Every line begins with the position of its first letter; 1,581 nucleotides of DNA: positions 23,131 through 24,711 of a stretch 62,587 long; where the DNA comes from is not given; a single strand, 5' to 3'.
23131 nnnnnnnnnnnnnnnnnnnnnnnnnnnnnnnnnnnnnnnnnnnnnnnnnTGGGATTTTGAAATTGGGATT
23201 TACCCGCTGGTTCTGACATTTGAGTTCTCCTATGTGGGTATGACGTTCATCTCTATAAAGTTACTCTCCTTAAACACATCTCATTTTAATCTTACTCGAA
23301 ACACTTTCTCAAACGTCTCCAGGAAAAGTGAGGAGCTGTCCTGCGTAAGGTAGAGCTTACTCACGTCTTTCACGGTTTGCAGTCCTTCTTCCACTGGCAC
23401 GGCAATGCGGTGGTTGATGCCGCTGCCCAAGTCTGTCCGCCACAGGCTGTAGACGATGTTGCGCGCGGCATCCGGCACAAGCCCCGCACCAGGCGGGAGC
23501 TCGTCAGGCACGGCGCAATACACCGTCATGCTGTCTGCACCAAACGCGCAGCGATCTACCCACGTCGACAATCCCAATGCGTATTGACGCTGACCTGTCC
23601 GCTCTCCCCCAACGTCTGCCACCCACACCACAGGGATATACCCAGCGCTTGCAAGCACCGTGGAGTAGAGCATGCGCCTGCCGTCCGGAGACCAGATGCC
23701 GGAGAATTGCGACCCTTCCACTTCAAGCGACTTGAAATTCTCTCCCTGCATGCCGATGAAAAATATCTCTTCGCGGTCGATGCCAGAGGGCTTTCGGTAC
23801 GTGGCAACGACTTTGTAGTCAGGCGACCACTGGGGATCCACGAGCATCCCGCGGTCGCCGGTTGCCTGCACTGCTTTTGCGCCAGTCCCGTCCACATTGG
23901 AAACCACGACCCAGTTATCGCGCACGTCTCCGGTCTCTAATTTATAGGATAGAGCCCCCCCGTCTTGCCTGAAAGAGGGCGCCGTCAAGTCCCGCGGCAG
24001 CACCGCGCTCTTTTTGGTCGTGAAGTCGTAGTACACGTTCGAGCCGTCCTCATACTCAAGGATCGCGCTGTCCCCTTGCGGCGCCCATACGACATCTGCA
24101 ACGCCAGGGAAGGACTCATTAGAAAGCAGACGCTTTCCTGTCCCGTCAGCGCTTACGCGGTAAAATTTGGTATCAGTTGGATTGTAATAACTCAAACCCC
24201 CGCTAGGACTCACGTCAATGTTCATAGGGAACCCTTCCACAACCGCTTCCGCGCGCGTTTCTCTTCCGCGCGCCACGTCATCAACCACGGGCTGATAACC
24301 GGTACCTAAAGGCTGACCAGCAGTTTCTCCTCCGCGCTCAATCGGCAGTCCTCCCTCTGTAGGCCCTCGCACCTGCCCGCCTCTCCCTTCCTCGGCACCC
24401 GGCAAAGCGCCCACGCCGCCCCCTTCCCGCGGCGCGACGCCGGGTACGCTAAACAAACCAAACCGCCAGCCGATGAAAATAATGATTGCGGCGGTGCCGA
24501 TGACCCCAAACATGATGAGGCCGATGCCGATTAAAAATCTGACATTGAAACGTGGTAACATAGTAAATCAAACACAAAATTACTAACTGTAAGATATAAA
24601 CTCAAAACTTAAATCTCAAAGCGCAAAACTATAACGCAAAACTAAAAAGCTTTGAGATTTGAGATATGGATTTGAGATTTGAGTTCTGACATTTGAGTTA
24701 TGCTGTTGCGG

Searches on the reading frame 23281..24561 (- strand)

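Call 22: search_protein_families(library=pfam, proteins=[window:23281-24561:-], max_evalue=0.01)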
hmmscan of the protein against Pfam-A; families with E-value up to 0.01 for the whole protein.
window:23281-24561:- (426 aa): 1 family
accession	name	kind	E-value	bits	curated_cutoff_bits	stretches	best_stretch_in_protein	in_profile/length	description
PF02897.21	Peptidase_S9_N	-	0.0022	17.3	24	1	244-302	130-189/414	Prolyl oligopeptidase, N-terminal beta-propeller domain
